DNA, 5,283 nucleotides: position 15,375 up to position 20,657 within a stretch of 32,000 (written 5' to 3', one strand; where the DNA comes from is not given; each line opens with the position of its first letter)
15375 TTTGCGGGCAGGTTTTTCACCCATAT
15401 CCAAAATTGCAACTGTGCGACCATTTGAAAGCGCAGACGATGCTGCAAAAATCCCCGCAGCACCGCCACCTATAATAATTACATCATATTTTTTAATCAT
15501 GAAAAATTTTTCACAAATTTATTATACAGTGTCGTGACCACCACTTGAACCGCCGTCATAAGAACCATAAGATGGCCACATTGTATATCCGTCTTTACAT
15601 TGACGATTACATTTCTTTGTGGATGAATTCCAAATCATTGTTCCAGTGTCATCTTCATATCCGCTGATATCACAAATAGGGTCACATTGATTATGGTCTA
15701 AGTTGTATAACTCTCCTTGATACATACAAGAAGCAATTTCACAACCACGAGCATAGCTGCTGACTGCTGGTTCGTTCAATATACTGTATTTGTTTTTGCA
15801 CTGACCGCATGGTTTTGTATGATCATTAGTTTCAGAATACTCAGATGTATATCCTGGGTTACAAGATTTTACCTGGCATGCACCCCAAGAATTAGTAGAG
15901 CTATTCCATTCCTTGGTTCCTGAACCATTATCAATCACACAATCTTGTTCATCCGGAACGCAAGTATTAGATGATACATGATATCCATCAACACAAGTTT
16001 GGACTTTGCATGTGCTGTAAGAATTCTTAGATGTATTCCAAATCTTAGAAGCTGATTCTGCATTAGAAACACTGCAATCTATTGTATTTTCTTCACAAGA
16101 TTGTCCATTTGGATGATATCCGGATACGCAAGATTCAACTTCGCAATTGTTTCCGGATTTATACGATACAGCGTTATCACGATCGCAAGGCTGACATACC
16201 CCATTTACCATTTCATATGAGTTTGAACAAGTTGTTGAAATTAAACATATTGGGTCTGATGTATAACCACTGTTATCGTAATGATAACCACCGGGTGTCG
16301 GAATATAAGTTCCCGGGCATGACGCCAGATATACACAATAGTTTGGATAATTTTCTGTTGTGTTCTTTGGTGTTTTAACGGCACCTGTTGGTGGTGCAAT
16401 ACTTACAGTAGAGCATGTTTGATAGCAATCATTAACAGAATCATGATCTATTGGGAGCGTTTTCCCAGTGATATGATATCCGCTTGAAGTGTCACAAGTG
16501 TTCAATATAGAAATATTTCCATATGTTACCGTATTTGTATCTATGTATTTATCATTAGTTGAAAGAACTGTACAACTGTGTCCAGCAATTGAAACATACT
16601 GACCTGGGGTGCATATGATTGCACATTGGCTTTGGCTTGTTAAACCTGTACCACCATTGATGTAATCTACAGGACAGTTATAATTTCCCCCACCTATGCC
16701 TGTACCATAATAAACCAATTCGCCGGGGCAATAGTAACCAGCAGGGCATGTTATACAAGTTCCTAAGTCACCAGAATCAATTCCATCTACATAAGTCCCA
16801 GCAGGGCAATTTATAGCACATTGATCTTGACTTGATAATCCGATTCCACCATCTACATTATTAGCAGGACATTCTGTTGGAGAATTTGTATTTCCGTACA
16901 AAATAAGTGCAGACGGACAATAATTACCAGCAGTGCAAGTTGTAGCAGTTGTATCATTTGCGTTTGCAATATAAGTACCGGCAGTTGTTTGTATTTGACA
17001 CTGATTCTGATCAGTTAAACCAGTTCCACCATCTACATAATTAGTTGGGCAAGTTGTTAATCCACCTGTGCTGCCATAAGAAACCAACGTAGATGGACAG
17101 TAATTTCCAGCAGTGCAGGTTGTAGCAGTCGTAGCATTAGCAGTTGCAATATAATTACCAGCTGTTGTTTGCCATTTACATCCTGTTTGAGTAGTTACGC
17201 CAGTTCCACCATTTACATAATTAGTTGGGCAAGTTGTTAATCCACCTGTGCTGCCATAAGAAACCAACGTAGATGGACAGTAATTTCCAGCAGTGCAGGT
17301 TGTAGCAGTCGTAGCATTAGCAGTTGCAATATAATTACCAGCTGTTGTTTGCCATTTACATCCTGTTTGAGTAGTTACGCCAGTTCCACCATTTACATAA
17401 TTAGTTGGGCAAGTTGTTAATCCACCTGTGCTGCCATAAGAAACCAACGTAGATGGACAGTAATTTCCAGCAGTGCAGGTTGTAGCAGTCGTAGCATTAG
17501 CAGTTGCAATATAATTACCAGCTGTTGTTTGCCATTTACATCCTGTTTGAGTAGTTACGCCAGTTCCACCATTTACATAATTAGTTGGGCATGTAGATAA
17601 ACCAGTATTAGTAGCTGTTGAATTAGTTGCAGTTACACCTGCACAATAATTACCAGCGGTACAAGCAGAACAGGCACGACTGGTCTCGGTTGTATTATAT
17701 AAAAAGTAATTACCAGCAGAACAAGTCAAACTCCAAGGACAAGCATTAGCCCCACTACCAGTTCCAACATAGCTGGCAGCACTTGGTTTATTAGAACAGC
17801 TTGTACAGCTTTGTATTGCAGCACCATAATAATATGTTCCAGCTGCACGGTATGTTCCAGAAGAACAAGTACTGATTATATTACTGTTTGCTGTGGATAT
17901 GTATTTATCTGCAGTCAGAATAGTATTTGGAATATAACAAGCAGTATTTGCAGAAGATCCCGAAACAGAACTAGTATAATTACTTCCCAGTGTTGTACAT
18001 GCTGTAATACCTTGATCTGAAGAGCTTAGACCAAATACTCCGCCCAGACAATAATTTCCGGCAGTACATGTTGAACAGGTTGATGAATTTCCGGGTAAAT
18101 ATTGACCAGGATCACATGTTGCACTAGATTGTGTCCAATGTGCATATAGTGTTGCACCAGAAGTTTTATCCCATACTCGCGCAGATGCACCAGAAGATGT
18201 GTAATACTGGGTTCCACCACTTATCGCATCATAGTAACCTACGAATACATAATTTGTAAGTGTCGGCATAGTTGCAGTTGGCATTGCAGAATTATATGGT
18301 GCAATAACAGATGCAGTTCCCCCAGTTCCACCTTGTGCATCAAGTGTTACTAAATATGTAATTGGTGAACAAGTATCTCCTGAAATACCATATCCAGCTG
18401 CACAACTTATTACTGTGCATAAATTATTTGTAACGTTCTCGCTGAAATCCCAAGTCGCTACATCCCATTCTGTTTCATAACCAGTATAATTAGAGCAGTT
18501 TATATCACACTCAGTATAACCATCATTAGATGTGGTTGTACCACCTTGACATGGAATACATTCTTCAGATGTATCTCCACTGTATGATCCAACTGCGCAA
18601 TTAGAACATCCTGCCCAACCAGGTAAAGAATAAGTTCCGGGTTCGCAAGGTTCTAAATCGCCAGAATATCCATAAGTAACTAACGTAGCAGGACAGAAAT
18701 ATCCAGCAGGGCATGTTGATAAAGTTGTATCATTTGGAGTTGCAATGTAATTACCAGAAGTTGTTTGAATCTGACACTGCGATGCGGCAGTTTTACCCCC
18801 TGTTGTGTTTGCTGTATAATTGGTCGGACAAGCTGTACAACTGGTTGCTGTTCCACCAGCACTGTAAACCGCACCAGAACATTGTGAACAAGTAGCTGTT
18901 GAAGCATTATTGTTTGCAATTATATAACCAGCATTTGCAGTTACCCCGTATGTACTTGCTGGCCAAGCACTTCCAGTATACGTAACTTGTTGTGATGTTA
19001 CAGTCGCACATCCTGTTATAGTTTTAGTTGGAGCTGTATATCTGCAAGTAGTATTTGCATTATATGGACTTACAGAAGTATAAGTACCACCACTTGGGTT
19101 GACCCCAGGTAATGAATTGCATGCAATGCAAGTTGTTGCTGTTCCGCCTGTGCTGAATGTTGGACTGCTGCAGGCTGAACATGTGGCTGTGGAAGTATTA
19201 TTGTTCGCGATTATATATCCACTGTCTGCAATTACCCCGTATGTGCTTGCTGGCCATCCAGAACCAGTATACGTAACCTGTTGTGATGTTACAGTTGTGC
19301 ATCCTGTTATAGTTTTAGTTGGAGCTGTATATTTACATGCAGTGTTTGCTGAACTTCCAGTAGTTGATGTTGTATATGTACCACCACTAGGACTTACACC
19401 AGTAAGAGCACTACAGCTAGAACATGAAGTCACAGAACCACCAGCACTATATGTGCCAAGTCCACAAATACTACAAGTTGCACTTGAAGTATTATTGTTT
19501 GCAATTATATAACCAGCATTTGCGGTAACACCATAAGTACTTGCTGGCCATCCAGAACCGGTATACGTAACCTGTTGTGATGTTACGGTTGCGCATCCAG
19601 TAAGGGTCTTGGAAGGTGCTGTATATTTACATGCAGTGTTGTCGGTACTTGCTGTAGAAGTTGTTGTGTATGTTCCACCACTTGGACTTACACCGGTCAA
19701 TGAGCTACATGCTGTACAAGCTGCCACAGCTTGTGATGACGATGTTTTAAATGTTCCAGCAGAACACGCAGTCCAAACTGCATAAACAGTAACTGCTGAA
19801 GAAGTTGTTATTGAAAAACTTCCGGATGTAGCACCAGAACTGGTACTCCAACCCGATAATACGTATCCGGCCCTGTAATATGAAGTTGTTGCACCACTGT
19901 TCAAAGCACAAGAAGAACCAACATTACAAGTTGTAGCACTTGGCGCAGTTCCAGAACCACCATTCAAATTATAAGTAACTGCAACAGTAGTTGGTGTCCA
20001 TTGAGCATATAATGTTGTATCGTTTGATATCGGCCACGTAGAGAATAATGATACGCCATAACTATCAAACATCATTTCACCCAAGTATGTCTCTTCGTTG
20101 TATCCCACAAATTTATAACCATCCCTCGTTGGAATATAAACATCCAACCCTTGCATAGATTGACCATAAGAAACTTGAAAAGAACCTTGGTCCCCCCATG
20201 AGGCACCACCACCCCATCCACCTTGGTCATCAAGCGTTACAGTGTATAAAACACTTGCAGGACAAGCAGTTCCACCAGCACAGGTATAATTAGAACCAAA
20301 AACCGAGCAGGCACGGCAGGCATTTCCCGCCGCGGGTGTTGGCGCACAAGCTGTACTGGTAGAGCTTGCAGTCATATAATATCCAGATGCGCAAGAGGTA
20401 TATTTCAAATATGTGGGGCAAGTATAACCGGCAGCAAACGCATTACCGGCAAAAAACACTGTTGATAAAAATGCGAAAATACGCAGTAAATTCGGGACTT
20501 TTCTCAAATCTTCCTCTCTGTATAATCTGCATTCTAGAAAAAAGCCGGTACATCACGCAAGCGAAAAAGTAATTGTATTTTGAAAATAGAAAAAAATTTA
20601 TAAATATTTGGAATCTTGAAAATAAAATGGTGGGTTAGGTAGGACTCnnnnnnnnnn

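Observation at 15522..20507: Giant secreted Cys-rich mosaic protein combining bacterial Flg_new modules with eukaryote-like CxxC..G.Y repeats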

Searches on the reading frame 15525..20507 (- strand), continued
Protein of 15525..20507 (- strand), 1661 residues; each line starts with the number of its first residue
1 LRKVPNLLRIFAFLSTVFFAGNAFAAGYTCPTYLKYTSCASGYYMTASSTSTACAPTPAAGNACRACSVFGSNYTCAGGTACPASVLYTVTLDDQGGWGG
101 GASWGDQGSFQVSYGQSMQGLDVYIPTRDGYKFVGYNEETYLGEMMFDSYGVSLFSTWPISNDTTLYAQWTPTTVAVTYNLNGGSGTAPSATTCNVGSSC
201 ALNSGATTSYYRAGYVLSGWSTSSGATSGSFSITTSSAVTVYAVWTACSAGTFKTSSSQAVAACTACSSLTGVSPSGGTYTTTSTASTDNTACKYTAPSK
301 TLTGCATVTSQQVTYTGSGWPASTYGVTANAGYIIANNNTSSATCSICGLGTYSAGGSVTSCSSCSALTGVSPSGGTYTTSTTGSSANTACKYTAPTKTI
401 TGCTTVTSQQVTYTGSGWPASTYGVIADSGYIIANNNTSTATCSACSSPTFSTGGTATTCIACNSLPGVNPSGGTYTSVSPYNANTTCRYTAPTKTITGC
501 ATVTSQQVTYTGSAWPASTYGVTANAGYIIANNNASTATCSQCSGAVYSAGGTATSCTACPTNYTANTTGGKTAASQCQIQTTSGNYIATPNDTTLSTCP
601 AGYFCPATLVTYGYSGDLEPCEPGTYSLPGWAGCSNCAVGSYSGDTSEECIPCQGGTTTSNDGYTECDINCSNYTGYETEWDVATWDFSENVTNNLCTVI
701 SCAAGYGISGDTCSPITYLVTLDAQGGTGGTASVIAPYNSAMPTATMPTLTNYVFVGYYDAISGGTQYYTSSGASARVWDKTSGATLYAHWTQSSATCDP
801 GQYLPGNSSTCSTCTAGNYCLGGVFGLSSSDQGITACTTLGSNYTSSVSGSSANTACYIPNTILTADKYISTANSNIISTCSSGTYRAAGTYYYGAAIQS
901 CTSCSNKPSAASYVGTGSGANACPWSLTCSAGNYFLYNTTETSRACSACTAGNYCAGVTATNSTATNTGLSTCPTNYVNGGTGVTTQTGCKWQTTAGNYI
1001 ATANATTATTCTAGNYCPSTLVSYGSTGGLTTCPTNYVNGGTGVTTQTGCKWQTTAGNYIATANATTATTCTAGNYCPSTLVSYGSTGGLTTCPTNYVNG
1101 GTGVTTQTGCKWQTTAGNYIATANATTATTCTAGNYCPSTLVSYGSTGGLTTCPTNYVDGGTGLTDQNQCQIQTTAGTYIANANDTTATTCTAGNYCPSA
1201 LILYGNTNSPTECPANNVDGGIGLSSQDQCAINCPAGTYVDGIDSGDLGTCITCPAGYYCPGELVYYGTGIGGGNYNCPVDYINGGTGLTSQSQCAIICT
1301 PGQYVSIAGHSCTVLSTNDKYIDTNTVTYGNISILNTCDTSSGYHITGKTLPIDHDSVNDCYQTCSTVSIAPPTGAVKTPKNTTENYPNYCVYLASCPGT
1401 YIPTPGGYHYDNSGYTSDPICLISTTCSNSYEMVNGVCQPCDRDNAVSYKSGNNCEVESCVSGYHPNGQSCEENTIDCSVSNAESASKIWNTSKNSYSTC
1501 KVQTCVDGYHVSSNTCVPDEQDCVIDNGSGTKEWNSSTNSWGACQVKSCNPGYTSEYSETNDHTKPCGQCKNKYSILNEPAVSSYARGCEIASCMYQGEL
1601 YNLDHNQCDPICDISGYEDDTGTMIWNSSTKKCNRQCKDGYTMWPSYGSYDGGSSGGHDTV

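Call 29: search_solved_structures(query=window:15525-20507:-, max_evalue=1, show_alignments=2)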
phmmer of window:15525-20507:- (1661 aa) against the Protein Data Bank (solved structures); distinct sequences matched with E-value up to 1: 1.
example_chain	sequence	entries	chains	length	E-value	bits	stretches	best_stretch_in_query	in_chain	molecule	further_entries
7tau_P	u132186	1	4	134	0.059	13.9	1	795-870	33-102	PIX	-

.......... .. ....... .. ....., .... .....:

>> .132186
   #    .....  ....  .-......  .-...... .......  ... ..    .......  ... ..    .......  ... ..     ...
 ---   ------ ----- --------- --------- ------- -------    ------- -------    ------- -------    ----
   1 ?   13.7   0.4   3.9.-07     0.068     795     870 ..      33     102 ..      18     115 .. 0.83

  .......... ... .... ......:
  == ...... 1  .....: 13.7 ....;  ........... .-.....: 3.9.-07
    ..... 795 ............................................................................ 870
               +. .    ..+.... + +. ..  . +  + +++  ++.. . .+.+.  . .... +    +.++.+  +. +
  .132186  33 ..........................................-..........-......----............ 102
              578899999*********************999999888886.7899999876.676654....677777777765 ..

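Call 33: search_protein_families(library=pfam, proteins=[P0059, P0066, P0100, P0117], max_evalue=0.01)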
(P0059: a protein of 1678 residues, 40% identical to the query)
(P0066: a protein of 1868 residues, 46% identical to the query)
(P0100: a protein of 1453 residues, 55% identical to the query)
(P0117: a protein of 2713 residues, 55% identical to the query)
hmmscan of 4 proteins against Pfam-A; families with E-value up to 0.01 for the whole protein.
P0059 (1678 aa): 2 families
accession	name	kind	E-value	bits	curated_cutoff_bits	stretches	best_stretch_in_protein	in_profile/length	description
PF07699.19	Ephrin_rec_like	-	3.7e-13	49.5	23.1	4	604-650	1-48/48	Tyrosine-protein kinase ephrin type A/B receptor-like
PF23091.2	TNFR_ELAPOR1_6th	-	4.4e-06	26.9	33.2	2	600-639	1-38/41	ELAPOR1-like, TNF receptor-like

P0066 (1868 aa): 3 families
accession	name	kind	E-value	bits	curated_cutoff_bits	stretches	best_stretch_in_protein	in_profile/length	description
PF09479.16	Flg_new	-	2e-22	79.5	27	3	497-574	2-64/65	Listeria-Bacteroides repeat domain (List_Bact_rpt)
PF07699.19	Ephrin_rec_like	-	4.6e-10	39.6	23.1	3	990-1030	1-41/48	Tyrosine-protein kinase ephrin type A/B receptor-like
PF23091.2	TNFR_ELAPOR1_6th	-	0.0025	18.1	33.2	1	987-1025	2-37/41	ELAPOR1-like, TNF receptor-like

P0100 (1453 aa): 1 family
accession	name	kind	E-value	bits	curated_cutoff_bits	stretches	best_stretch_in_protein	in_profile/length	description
PF07699.19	Ephrin_rec_like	-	4.7e-06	26.7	23.1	2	269-300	13-44/48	Tyrosine-protein kinase ephrin type A/B receptor-like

P0117 (2713 aa): 2 families
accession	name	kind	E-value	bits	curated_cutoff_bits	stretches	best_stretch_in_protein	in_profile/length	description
PF07699.19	Ephrin_rec_like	-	1e-05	25.6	23.1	5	1633-1671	6-44/48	Tyrosine-protein kinase ephrin type A/B receptor-like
PF09479.16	Flg_new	-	0.00029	21.3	27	2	97-167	2-63/65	Listeria-Bacteroides repeat domain (List_Bact_rpt)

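Call 55: list_cluster_members(proteins=[P0001, window:15525-20507:-])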
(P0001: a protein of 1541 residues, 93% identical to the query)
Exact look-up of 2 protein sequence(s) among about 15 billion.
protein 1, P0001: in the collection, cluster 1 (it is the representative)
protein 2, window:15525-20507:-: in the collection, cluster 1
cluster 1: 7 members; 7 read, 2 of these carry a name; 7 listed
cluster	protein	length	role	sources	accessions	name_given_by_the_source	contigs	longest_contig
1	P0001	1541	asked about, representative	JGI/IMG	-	-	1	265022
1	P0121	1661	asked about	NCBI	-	-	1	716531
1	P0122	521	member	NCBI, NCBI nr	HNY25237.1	MAG TPA: hypothetical protein PKJ33_01660, partial [Alphaproteobacteria bacterium] | hypothetical protein [Alphaproteobacteria bacterium]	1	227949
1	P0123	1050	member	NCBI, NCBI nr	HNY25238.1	MAG TPA: InlB B-repeat-containing protein, partial [Alphaproteobacteria bacterium] | InlB B-repeat-containing protein [Alphaproteobacteria bacterium]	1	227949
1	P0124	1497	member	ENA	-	-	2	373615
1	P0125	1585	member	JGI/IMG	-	-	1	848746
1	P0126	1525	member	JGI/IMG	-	-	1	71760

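Call 80: find_encoding_contigs(protein=window:15525-20507:-, flank=2000, max_places=3)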
Protein window:15525-20507:- (1661 aa): no gene with exactly this product is on record in the collection.

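Call 81: find_encoding_contigs(protein=P0125, flank=2000, max_places=3)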
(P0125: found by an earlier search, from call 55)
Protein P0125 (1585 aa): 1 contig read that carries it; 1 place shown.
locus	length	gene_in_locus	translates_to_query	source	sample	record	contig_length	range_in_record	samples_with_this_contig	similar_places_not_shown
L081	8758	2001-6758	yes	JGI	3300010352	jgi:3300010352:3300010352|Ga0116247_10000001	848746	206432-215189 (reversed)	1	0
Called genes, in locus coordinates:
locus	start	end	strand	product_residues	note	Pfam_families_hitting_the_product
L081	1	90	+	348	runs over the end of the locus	-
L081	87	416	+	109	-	PF03692:CxxCxxCC (weak)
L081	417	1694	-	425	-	PF05970:PIF1, PF13245:AAA_19, PF13604:AAA_30, PF01443:Viral_helicase1 (faint), PF02689:Herpes_Helicase (weak)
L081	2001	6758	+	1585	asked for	PF09479:Flg_new (faint)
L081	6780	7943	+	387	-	PF00890:FAD_binding_2 (faint), PF01134:GIDA (faint), PF01266:DAO (faint), PF03486:HI0933_like, PF07992:Pyr_redox_2, PF12831:FAD_oxidored (weak), PF13738:Pyr_redox_3, PF22780:HI0933_like_1st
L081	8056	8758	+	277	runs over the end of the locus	PF02739:5_3_exonuc_N, PF01367:5_3_exonuc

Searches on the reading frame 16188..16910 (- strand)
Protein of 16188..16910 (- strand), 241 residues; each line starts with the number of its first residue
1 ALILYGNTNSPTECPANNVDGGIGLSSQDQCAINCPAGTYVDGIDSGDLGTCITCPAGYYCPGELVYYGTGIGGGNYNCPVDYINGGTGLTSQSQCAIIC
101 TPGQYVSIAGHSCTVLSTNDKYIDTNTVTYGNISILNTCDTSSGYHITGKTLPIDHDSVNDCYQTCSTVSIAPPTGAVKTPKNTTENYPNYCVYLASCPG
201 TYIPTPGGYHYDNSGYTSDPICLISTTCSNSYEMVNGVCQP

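Call 31: search_protein_families(library=pfam, proteins=[window:16188-16910:-], max_evalue=10)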
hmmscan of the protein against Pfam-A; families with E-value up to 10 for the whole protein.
seq(241 aa): 4 families
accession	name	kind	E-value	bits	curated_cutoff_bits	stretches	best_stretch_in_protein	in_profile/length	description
PF23091.2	TNFR_ELAPOR1_6th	-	0.051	13.9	33.2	2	25-58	8-35/41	ELAPOR1-like, TNF receptor-like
PF25636.1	PBCV1_P7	-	0.43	10.9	30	2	13-33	14-37/38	PBCV-1 P7 disulphide-bonded subdomain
PF07562.20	NCD3G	-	0.55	10.6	38.9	1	33-60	30-53/54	Nine Cysteines Domain of family 3 GPCR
PF07699.19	Ephrin_rec_like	-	0.76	10.1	23.1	1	33-59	12-35/48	Tyrosine-protein kinase ephrin type A/B receptor-like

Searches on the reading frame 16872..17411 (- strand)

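Call 69: search_protein_families(library=ncbifam, proteins=[window:16872-17411:-], max_evalue=10)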
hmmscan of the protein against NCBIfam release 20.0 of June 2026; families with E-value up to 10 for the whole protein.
seq(180 aa): 2 families
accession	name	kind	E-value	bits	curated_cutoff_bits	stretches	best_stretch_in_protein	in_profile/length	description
NF002714.0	PRK02551.1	equivalog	0.014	15.1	190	1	122-157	63-97/157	class Ib ribonucleoside-diphosphate reductase assembly flavoprotein NrdI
NF004343.0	PRK05723.1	equivalog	1.3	9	204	1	33-102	35-105/151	flavodoxin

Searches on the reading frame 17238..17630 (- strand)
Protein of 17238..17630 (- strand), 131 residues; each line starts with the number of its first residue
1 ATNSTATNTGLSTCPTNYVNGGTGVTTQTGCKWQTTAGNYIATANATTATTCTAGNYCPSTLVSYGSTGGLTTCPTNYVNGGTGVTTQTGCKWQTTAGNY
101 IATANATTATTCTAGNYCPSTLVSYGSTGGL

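Call 31: search_protein_families(library=pfam, proteins=[window:17238-17630:-], max_evalue=10)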
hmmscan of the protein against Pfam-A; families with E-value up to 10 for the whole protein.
seq(131 aa): 11 families
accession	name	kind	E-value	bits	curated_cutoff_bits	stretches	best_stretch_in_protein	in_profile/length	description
PF04901.18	RAMP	-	0.00021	21.7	27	2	13-63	3-53/110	Receptor activity modifying family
PF17488.7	Herpes_glycoH_C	-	0.007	16.5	25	2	41-73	69-99/141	Herpesvirus glycoprotein H C-terminal domain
PF01048.26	PNP_UDP_1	-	0.01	15.7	25.1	2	19-72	39-83/233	Phosphorylase superfamily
PF02199.20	SapA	-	0.026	14.9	22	2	45-60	14-29/33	Saposin A-type domain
PF11551.14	Omp28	-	0.039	14.2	34.9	1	65-103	4-42/171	Outer membrane protein Omp28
PF24267.1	HVO_1552_C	-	0.062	14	27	2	18-65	35-81/98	HVO_1552, C-terminal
PF03913.18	Ragweed_pollen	-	0.095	13.1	25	2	53-67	21-35/44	Ragweed group 5 pollen allergen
PF04706.18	Dickkopf_N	-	0.14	13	25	0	51-63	7-19/51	Dickkopf N-terminal cysteine-rich region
PF17185.10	NlpE_C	-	0.23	12.3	22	2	96-117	7-28/90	NlpE C-terminal OB domain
PF11699.14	CENP-C_C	-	0.27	12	29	0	87-107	55-75/85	Mif2/CENP-C like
PF12225.13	DUF5981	-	1.4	9.1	23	1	44-94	14-62/95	Methylene-tetrahydrofolate reductase C terminal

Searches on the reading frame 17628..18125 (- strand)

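Call 31: search_protein_families(library=pfam, proteins=[window:17628-18125:-], max_evalue=10)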
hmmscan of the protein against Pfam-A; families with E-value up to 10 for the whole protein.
seq(166 aa): 2 families
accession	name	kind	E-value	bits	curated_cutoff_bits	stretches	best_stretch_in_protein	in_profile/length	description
PF24634.1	DUF7631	-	8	7.5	27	1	14-29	3-18/50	Domain of unknown function (DUF7631)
PF09463.15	Opy2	-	8.3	7.3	22.1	0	148-162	7-21/35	Opy2 protein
